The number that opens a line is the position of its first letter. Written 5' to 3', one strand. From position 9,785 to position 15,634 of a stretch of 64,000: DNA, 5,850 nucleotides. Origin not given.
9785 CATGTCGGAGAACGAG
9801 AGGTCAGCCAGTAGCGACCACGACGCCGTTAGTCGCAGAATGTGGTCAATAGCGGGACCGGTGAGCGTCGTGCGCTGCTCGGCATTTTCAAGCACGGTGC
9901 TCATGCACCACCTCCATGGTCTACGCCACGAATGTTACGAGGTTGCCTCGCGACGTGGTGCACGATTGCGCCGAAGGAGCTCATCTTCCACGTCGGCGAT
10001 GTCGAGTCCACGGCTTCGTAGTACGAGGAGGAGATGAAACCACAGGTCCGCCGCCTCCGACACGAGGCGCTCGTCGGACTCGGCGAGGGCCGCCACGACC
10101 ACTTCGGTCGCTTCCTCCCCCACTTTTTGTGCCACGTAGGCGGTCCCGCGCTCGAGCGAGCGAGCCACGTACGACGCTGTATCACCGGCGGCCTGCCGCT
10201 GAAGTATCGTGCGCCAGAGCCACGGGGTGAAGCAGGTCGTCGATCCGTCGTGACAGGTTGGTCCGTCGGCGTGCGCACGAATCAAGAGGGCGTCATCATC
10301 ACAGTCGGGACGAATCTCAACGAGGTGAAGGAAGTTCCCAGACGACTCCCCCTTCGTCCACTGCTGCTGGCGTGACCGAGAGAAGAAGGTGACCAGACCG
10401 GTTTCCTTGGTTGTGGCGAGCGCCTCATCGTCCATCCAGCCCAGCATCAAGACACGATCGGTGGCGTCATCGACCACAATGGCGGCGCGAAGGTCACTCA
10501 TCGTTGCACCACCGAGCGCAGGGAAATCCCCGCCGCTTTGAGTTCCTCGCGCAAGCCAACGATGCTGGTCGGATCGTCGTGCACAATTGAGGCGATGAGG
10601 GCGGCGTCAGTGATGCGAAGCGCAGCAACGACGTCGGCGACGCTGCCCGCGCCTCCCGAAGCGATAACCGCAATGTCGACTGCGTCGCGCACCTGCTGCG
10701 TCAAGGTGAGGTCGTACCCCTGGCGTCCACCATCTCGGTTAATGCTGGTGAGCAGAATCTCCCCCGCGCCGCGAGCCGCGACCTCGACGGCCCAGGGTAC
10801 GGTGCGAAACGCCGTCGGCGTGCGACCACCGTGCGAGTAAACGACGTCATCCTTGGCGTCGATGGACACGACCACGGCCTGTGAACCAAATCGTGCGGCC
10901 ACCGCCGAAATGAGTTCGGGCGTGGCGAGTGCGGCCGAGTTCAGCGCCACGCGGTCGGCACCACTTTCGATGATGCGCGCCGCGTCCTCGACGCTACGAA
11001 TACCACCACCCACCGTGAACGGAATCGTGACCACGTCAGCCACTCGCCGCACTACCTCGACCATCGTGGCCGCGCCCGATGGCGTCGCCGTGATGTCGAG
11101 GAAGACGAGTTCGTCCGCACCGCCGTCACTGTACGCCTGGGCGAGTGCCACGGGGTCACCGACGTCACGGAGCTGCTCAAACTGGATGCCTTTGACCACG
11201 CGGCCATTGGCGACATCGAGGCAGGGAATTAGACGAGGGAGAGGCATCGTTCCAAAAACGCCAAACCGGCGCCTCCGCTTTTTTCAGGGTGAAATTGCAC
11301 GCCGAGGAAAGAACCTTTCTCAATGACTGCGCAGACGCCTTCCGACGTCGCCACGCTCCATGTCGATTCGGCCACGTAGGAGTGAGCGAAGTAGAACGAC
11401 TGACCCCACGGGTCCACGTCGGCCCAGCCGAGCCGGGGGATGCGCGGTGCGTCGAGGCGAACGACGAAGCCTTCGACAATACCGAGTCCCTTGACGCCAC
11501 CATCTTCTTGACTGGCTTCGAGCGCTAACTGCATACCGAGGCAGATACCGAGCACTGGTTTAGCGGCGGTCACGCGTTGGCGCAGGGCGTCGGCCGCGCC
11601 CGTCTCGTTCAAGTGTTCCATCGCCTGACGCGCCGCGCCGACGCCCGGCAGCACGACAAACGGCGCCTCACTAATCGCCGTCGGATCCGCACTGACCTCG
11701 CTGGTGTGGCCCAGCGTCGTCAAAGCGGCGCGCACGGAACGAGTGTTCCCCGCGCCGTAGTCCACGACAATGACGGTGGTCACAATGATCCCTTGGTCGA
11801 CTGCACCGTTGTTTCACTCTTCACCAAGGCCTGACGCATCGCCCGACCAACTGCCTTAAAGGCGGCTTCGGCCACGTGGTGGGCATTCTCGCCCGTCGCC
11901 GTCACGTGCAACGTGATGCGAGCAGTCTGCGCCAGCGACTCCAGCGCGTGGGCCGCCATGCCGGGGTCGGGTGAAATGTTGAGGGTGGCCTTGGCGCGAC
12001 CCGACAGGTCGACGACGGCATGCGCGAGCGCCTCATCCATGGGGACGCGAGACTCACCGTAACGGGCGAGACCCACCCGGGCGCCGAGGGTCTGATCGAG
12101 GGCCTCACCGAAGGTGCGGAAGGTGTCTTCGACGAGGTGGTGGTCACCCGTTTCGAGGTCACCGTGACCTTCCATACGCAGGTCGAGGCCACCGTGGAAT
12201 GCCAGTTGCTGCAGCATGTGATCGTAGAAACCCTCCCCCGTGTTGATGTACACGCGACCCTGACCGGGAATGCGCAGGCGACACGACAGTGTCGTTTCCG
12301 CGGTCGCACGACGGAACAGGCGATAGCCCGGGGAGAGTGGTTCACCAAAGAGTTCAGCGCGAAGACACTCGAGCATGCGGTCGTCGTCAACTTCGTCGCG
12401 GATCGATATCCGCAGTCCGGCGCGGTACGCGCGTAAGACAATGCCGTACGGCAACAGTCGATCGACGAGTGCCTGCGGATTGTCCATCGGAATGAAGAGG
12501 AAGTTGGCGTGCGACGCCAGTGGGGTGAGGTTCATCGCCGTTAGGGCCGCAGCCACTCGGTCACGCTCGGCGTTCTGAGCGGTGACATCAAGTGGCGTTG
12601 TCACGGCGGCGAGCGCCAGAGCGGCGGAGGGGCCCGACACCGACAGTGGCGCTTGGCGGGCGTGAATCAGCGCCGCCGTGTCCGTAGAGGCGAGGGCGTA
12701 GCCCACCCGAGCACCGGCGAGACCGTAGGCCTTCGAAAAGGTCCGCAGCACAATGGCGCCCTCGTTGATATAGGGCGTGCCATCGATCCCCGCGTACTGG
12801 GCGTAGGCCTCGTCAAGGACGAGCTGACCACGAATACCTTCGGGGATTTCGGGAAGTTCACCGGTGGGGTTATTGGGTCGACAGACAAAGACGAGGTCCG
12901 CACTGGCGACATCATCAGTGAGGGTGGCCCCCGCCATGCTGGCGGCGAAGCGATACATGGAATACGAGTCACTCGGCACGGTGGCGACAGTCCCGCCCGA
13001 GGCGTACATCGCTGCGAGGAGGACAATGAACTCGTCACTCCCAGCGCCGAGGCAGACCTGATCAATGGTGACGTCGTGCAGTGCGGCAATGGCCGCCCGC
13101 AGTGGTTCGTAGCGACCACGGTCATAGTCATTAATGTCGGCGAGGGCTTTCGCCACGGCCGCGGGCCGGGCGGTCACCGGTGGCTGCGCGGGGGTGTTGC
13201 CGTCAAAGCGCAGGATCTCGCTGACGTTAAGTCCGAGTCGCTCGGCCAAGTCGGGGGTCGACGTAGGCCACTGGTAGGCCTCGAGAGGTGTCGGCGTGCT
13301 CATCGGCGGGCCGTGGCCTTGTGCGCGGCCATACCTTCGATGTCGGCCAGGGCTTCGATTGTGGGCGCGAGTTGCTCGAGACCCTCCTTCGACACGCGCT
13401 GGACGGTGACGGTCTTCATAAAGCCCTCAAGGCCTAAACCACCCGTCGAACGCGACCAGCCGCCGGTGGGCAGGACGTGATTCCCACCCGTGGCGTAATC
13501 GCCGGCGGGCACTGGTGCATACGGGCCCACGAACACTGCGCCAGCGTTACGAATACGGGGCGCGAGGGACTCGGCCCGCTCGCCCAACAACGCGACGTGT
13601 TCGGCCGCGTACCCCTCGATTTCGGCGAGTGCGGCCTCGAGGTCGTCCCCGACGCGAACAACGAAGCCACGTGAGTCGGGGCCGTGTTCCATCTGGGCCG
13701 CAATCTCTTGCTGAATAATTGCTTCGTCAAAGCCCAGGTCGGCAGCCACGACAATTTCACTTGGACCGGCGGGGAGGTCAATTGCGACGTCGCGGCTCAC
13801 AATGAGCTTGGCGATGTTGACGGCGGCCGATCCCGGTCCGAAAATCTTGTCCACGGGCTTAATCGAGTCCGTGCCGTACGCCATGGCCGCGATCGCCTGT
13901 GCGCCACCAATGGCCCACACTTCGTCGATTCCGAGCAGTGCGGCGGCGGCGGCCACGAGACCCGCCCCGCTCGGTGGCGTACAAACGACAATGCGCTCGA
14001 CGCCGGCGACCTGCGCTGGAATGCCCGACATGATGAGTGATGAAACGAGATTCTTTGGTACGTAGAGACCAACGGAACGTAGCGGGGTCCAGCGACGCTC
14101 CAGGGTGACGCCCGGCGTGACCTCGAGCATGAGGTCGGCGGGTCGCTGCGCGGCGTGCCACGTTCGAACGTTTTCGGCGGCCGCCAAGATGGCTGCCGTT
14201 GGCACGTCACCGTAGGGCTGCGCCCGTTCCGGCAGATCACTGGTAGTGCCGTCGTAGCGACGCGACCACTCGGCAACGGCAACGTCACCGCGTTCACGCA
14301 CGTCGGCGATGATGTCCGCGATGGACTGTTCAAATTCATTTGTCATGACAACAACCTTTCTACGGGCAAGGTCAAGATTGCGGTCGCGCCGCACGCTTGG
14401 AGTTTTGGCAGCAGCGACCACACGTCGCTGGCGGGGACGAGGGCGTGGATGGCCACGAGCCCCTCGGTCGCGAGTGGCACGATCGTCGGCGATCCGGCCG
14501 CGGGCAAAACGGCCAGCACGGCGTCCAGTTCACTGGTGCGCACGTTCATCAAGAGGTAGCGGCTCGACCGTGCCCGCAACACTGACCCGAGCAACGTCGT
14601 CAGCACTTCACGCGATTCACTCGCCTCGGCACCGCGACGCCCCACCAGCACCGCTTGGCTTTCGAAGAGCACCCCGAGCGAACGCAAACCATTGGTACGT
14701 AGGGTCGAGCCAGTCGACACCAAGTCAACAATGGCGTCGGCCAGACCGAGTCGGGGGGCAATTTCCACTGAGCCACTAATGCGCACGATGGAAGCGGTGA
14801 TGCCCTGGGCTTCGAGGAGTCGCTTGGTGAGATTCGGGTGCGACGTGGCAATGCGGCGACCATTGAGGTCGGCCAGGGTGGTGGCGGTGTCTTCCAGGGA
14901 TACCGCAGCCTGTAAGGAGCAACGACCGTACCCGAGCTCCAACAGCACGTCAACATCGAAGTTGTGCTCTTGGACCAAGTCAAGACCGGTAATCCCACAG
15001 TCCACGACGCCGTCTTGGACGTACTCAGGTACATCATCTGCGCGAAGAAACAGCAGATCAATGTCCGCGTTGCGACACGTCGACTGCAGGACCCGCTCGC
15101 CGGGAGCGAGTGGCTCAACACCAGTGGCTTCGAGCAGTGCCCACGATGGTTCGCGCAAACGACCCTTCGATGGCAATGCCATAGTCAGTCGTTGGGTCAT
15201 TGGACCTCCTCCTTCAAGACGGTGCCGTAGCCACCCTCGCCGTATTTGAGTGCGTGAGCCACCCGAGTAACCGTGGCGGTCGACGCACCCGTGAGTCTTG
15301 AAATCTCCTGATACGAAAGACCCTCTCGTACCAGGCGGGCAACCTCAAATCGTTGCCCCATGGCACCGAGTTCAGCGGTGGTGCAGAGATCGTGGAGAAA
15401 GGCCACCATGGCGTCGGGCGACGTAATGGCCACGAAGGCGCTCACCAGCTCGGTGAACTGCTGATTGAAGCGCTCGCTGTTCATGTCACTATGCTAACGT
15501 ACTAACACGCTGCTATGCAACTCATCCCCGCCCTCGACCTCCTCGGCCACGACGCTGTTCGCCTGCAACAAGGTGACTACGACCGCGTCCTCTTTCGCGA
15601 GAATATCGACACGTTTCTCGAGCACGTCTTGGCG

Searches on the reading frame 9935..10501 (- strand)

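Call 26: search_protein_families(library=pfam, proteins=[window:9935-10501:-], max_evalue=0.001)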
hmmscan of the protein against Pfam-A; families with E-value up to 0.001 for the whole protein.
window:9935-10501:- (188 aa): 3 families
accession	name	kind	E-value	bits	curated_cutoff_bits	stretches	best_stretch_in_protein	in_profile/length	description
PF01502.23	PRA-CH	-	2.7e-30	104.5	27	1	19-92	1-74/74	Phosphoribosyl-AMP cyclohydrolase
PF01503.22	PRA-PH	-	2.6e-15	57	21.3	1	97-179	6-86/86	Phosphoribosyl-ATP pyrophosphohydrolase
PF03819.22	MazG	-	0.0004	21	22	1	124-177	7-64/74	MazG nucleotide pyrophosphohydrolase domain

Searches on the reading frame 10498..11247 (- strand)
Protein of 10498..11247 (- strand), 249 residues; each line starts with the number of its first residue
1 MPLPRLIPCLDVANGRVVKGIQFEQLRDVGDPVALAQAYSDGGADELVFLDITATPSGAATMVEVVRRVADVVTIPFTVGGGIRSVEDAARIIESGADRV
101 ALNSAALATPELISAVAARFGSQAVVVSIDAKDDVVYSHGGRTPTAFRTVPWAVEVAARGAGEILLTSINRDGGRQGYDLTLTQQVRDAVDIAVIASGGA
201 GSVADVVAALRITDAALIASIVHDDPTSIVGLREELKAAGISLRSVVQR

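Call 26: search_protein_families(library=pfam, proteins=[window:10498-11247:-], max_evalue=0.001)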
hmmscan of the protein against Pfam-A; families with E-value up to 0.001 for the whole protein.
window:10498-11247:- (249 aa): 7 families
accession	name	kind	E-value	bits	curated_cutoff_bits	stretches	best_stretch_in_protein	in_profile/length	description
PF00977.27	His_biosynth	-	2.5e-74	250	23.6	1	5-225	1-225/228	Histidine biosynthesis protein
PF03060.21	NMO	-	5.6e-08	33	28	1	152-212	148-214/331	Nitronate monooxygenase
PF01207.24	Dus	-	2.9e-06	27.1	20.4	1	64-122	174-234/311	Dihydrouridine synthase (Dus)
PF02581.23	TMP-TENI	-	1.9e-05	24.5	27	1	39-105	111-179/180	Thiamine monophosphate synthase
PF01180.27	DHO_dh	-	0.00044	20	27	0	62-106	226-272/291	Dihydroorotate dehydrogenase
PF05690.20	ThiG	-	0.00051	19.9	23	0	61-113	162-214/247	Thiazole biosynthesis protein ThiG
PF01884.23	PcrB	-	0.00059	19.8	23.9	1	57-101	162-206/226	PcrB family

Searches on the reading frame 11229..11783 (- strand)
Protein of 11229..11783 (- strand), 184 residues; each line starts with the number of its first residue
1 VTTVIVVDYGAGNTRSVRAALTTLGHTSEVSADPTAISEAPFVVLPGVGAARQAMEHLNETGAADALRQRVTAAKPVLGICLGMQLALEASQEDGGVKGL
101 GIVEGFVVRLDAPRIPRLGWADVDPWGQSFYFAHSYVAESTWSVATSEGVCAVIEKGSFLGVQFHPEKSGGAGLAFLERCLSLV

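Call 26: search_protein_families(library=pfam, proteins=[window:11229-11783:-], max_evalue=0.001)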
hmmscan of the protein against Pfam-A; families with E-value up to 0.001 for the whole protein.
window:11229-11783:- (184 aa): 4 families
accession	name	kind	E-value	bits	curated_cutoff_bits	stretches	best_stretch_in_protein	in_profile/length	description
PF00117.34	GATase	-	1.7e-16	60.9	22.8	1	6-173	2-178/190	Glutamine amidotransferase class-I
PF07685.20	GATase_3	-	1.4e-06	28.5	27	1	33-102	33-110/196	CobB/CobQ-like glutamine amidotransferase domain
PF07722.19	Peptidase_C26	-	2.9e-05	24.4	20.5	0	67-86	98-117/219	Peptidase C26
PF01174.25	SNO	-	0.00081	19.8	27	0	34-104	28-97/188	SNO glutamine amidotransferase family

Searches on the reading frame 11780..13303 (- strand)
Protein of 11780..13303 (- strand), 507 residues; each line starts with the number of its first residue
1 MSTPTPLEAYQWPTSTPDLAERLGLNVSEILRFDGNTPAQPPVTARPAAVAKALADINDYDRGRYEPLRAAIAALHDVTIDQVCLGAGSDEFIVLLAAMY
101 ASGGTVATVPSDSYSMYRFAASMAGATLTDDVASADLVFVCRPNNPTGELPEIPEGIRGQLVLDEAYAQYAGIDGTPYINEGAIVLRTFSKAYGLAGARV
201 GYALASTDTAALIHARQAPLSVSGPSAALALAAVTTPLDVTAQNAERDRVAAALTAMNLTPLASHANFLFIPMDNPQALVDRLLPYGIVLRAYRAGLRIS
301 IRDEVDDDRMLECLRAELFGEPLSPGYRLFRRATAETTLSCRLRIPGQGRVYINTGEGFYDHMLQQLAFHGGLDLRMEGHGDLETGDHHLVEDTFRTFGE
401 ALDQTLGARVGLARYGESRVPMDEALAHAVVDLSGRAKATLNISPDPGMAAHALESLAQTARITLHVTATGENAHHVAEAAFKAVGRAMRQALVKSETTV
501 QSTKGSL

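Call 26: search_protein_families(library=pfam, proteins=[window:11780-13303:-], max_evalue=0.001)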
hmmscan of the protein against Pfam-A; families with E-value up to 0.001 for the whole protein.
window:11780-13303:- (507 aa): 3 families
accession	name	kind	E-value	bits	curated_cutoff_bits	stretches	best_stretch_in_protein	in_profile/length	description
PF00475.24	IGPD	-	7.4e-43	146.5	27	1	355-489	1-144/144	Imidazoleglycerol-phosphate dehydratase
PF00155.27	Aminotran_1_2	-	2.9e-24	86.4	19.7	2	135-310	147-357/361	Aminotransferase class I and II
PF04864.19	Alliinase_C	-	3e-05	23.5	22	1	129-206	132-209/363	Allinase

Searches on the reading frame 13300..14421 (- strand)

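Call 26: search_protein_families(library=pfam, proteins=[window:13300-14421:-], max_evalue=0.001)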
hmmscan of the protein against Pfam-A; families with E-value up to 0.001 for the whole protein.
window:13300-14421:- (373 aa): 1 family
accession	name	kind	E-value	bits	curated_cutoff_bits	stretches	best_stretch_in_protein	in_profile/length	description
PF00815.25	Histidinol_dh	-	6e-109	365.2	27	2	27-256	8-255/411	Histidinol dehydrogenase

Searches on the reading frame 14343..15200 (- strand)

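Call 26: search_protein_families(library=pfam, proteins=[window:14343-15200:-], max_evalue=0.001)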
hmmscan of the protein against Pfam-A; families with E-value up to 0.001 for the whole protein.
window:14343-15200:- (285 aa): 2 families
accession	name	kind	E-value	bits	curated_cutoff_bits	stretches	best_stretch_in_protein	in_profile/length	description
PF01634.23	HisG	-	1.3e-48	165.4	25.5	1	53-198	1-147/158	ATP phosphoribosyltransferase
PF08029.16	HisG_C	-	4.2e-22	78.5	23.5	1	210-281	1-72/73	HisG, C-terminal domain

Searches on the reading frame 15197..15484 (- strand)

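Call 26: search_protein_families(library=pfam, proteins=[window:15197-15484:-], max_evalue=0.001)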
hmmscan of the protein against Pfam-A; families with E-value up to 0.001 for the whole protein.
window:15197-15484:- (95 aa): 2 families
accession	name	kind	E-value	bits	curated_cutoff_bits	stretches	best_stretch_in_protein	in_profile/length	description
PF01371.25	Trp_repressor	-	9.4e-23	80.5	27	1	9-93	2-87/88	Trp repressor protein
PF13384.12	HTH_23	-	8.5e-07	29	24.6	1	44-82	6-45/50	Homeodomain-like domain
